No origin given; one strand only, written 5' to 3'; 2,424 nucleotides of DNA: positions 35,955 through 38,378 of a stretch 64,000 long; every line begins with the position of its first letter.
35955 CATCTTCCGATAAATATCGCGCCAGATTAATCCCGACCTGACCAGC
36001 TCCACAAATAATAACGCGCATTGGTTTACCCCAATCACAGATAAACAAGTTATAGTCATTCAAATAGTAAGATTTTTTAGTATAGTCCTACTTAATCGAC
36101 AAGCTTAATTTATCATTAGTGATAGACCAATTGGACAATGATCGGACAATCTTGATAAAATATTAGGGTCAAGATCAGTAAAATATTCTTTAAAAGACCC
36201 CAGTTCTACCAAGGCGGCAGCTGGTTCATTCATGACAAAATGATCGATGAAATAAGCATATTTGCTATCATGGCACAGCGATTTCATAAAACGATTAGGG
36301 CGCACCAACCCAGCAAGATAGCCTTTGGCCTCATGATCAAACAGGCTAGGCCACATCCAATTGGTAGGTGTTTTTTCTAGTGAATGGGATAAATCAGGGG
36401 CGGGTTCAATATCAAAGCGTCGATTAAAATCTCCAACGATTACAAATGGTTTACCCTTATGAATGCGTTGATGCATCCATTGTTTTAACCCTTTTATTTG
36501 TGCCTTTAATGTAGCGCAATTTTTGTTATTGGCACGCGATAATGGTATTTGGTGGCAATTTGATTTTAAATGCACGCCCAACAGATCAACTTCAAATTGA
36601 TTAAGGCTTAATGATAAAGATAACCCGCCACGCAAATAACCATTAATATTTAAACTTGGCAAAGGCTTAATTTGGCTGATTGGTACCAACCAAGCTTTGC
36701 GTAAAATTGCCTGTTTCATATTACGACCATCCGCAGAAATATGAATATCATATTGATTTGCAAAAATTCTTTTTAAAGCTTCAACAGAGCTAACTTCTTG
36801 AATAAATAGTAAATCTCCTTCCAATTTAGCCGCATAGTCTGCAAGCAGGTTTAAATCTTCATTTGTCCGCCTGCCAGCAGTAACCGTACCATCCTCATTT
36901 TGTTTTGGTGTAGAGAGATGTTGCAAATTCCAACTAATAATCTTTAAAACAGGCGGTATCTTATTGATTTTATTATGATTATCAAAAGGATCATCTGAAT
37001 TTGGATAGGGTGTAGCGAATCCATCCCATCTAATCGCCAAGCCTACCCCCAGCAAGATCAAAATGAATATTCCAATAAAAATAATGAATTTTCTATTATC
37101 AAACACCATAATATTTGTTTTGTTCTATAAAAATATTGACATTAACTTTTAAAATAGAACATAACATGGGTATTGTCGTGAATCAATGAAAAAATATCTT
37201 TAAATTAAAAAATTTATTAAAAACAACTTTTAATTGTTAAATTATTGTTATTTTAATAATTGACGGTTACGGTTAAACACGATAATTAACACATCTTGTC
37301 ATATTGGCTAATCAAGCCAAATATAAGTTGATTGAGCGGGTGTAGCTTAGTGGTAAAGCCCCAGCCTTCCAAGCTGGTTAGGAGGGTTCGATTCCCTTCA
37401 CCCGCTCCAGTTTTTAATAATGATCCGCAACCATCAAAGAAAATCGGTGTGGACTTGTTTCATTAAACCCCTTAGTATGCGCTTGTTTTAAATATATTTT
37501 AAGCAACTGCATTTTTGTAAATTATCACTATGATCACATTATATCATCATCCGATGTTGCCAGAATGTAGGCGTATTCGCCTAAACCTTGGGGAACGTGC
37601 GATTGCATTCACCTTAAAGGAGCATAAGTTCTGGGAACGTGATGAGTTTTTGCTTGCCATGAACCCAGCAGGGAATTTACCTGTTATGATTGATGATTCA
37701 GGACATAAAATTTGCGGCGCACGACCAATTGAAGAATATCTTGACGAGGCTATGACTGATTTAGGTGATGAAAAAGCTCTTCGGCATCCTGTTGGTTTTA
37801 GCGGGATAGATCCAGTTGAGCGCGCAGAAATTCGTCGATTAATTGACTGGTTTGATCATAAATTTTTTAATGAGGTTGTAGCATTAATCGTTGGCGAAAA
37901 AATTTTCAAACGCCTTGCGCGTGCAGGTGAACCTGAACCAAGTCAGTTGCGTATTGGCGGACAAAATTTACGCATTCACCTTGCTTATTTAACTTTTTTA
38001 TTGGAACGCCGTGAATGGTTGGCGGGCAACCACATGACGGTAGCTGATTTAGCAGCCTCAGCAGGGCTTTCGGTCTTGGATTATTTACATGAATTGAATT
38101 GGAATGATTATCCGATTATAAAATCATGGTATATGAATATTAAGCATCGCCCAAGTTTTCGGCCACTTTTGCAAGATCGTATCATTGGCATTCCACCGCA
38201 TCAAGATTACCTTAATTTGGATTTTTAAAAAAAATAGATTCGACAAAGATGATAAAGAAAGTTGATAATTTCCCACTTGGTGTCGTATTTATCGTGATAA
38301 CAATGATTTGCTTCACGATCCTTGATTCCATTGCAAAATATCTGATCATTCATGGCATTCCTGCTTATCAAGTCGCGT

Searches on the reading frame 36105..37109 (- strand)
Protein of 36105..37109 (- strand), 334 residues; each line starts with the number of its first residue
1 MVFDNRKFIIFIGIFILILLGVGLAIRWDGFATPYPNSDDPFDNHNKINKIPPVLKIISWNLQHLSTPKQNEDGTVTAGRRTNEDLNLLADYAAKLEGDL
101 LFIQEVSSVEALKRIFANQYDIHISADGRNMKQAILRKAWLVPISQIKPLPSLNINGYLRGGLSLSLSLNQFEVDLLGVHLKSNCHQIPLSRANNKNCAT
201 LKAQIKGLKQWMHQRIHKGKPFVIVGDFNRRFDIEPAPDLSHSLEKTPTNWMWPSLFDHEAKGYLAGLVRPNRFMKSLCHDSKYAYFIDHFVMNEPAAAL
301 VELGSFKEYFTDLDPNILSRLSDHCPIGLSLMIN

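Call 74: search_protein_families(library=pfam, max_evalue=0.001, proteins=[window:36105-37109:-])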
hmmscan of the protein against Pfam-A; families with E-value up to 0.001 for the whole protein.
window:36105-37109:- (334 aa): 1 family
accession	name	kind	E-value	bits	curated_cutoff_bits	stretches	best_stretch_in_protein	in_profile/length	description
PF03372.29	Exo_endo_phos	-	1e-05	25.8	24.5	1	58-324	1-225/225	Endonuclease/Exonuclease/phosphatase family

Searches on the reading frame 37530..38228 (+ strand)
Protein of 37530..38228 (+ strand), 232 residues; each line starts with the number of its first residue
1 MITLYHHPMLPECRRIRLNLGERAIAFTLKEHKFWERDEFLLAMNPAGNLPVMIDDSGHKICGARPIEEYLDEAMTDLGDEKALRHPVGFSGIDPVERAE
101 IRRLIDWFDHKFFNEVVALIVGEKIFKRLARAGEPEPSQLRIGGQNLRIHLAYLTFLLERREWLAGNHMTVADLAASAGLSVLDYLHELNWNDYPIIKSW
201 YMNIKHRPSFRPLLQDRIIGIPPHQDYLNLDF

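Call 74: search_protein_families(library=pfam, max_evalue=0.001, proteins=[window:37530-38228:+])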
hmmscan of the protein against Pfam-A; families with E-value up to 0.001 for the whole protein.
window:37530-38228:+ (232 aa): 5 families
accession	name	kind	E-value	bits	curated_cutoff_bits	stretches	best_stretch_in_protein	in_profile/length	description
PF13417.12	GST_N_3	-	1.8e-10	41.4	22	1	4-74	1-70/75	Glutathione S-transferase, N-terminal domain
PF13409.12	GST_N_2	-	3.2e-08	34.5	25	1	13-73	5-69/70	Glutathione S-transferase, N-terminal domain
PF02798.26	GST_N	-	7.1e-07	29.9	20.9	1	2-73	3-76/76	Glutathione S-transferase, N-terminal domain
PF14497.11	GST_C_3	-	2.8e-05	24.7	21.6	1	148-210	32-97/104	Glutathione S-transferase, C-terminal domain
PF00043.30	GST_C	-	6.4e-05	23.6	20.7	1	150-208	31-93/93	Glutathione S-transferase, C-terminal domain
